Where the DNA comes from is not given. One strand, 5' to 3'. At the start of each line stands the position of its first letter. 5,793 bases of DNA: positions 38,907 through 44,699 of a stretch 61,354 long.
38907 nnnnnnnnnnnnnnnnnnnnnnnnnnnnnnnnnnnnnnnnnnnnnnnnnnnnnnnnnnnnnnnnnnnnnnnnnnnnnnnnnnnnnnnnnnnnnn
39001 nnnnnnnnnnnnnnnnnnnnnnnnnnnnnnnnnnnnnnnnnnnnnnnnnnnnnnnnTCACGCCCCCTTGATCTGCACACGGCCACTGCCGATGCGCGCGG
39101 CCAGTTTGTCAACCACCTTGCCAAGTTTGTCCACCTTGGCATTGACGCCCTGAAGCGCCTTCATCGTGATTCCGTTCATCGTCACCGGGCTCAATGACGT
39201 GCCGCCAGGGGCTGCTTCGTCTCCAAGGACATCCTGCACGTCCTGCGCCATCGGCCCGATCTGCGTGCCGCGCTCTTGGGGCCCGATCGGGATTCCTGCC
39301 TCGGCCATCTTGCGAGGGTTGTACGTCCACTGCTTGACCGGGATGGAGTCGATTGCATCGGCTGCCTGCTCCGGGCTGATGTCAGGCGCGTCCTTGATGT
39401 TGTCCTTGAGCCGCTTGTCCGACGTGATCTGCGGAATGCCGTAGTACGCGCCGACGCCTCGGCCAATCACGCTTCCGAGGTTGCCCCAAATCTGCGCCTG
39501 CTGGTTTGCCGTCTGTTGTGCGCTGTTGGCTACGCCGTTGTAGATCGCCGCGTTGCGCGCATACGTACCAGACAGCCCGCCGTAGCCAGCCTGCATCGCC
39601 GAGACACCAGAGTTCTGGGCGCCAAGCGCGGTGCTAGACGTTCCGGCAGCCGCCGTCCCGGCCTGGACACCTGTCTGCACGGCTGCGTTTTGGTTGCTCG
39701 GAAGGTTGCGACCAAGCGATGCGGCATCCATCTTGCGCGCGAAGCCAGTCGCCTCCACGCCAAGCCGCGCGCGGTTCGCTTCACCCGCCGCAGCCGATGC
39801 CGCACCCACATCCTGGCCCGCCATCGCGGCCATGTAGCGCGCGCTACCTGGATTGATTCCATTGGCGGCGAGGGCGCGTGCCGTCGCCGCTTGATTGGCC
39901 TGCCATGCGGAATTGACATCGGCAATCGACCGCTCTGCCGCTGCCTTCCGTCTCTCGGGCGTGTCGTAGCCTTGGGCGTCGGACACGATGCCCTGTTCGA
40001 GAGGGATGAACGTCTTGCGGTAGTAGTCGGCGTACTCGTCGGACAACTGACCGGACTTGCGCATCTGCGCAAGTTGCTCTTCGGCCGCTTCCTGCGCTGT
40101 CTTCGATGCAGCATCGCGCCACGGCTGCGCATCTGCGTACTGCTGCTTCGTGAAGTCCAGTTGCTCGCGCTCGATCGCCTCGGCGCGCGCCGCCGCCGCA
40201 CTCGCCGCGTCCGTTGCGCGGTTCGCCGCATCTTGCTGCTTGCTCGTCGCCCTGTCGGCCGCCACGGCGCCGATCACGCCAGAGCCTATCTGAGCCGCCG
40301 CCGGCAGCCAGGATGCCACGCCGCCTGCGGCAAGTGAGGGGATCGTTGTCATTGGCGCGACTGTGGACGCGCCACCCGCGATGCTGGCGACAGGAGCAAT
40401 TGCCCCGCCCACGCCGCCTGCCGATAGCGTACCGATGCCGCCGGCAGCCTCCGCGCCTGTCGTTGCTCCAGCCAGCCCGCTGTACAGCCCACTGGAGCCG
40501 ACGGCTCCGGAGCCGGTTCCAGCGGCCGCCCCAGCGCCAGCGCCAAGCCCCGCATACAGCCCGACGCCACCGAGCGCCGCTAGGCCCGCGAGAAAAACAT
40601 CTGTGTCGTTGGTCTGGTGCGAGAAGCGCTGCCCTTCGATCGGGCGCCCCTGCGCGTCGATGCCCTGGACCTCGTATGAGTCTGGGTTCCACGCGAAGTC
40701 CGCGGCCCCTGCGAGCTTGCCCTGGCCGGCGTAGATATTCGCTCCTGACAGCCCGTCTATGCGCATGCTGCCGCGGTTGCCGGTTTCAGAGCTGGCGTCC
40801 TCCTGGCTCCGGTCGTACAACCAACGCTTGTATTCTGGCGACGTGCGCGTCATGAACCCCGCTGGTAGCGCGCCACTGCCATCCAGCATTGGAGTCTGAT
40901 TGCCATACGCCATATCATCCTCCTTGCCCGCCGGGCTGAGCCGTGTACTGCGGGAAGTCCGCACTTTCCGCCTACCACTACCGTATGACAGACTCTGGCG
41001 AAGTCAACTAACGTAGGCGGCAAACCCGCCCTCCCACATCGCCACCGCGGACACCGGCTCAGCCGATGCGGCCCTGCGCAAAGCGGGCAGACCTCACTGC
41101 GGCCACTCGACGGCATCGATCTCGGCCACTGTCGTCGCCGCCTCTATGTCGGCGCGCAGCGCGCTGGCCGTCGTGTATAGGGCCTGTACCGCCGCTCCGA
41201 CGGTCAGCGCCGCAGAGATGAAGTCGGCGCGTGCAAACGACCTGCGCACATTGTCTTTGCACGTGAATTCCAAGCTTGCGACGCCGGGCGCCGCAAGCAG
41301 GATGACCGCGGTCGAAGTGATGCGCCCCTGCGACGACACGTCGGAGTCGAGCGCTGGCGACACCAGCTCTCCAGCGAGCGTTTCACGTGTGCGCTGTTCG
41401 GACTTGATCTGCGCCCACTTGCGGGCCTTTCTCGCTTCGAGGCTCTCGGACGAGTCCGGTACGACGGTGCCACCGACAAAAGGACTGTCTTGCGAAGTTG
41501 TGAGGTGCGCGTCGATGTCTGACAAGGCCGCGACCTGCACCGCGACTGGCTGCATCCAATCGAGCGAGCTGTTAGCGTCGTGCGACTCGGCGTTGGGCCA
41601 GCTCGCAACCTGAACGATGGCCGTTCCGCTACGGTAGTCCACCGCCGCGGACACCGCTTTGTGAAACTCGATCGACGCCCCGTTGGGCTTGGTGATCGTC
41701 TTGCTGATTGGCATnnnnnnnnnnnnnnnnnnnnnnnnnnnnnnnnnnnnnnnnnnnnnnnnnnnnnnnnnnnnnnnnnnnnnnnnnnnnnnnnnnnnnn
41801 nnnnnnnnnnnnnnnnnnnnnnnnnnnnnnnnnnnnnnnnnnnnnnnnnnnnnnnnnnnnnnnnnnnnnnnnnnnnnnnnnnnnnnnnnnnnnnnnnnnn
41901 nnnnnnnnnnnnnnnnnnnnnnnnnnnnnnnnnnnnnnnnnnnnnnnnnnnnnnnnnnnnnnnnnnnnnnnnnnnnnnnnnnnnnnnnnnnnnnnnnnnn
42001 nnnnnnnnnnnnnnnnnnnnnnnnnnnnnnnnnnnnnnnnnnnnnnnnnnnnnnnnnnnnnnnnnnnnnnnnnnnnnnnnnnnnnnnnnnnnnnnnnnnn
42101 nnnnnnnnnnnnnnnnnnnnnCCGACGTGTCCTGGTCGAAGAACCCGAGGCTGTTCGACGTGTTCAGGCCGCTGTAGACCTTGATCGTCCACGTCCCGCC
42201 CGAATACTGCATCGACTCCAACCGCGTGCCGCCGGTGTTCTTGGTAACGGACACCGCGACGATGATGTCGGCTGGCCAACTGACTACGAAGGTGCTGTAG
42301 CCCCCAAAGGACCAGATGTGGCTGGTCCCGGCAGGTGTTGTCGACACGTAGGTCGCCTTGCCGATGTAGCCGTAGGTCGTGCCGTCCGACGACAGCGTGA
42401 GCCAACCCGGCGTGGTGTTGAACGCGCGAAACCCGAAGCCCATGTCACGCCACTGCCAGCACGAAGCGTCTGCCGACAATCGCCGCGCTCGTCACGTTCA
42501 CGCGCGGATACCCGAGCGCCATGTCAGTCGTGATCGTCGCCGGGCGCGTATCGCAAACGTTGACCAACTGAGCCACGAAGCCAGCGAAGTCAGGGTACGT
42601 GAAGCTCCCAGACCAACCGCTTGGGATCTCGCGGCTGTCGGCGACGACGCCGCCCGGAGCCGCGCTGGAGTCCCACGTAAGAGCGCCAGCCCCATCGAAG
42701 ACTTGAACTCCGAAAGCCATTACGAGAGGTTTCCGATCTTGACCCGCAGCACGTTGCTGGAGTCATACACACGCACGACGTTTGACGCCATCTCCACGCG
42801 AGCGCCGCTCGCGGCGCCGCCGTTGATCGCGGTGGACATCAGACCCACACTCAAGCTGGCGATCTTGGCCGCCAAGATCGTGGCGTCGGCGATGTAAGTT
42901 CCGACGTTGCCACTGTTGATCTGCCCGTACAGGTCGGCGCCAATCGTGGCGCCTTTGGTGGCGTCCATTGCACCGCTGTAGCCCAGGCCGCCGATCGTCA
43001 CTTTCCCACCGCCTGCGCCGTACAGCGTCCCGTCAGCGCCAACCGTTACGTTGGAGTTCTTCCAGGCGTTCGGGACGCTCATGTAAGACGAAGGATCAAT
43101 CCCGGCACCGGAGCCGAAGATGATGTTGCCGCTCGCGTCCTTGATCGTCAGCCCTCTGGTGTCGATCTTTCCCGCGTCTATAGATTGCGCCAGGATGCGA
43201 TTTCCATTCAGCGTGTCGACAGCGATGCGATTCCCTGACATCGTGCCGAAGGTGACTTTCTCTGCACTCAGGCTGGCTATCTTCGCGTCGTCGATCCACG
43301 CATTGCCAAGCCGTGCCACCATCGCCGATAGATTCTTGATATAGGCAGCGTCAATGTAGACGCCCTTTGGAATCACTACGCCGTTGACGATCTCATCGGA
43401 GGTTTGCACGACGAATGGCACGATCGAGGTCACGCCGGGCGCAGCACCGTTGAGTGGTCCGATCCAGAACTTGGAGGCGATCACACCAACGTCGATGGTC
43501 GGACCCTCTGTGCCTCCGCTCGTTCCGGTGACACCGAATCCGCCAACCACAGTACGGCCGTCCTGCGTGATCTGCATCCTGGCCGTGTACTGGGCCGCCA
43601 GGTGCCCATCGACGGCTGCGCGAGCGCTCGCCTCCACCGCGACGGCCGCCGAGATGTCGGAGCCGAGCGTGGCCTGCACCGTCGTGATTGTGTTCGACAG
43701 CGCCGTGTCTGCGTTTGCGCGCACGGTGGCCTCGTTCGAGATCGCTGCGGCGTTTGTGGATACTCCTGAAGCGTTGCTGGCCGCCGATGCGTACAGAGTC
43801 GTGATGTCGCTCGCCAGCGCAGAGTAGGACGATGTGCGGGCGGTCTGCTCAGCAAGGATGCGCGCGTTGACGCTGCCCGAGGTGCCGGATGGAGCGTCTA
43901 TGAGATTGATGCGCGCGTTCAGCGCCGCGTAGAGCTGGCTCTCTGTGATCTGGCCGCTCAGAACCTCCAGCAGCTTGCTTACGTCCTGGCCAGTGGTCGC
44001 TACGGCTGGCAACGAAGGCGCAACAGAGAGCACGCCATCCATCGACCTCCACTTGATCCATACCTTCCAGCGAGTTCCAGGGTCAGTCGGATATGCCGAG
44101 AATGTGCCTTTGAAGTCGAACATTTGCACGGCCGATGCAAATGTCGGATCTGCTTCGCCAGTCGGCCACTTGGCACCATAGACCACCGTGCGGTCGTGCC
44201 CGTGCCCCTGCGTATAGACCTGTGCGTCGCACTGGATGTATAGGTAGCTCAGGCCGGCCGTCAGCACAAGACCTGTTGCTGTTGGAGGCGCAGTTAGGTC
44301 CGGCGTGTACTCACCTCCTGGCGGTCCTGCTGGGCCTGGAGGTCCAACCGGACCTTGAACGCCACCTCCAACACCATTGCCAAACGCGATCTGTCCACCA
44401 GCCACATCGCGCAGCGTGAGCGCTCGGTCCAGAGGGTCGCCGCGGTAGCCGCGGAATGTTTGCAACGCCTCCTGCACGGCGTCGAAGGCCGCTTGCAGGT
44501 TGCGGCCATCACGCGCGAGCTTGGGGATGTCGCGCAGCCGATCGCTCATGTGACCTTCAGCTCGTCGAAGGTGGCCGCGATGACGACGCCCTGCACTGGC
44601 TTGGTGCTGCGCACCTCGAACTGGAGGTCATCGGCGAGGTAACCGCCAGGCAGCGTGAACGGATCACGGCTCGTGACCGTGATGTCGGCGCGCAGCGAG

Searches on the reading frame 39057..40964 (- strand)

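Call 95: search_protein_families(library=pfam, proteins=[window:39057-40964:-], max_evalue=0.001)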
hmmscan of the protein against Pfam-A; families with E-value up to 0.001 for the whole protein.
window:39057-40964:- (635 aa): 1 family
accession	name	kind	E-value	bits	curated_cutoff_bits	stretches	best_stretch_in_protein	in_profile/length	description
PF13884.11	Peptidase_S74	-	9.2e-12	45.5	22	1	515-582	1-55/58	Chaperone of endosialidase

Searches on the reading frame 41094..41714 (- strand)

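Call 95: search_protein_families(library=pfam, proteins=[window:41094-41714:-], max_evalue=0.001)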
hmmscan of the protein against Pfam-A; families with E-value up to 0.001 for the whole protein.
window:41094-41714:- (206 aa): 1 family
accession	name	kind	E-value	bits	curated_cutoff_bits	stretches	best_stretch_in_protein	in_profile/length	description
PF14301.12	DUF4376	-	5.5e-15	56.2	25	1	95-202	2-105/106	Domain of unknown function (DUF4376)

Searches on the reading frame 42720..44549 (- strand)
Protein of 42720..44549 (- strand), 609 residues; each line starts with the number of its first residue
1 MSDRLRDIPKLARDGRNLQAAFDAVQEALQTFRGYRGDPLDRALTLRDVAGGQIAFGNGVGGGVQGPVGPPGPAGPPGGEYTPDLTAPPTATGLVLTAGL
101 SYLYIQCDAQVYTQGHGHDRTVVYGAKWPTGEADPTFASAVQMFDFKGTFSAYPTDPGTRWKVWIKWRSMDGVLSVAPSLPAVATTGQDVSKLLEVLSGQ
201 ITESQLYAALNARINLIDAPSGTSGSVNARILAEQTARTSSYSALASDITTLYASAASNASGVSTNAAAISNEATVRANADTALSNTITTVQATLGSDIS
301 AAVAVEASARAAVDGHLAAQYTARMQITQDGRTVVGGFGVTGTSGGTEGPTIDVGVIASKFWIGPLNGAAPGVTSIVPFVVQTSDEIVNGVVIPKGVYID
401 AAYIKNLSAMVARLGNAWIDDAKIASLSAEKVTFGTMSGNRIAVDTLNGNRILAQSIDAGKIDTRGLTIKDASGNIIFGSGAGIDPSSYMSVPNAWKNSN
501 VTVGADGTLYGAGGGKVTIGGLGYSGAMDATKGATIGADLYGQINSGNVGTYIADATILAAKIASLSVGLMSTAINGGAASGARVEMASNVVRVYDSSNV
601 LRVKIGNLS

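Call 95: search_protein_families(library=pfam, proteins=[window:42720-44549:-], max_evalue=0.001)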
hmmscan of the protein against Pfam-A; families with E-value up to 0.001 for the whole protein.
window:42720-44549:- (609 aa): 1 family
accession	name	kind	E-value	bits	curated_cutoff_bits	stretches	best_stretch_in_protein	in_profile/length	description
PF09327.17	Phage_Tail_Tip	-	1.5e-09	38.2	22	1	306-444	5-117/139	Bacteriophage tail tip fiber protein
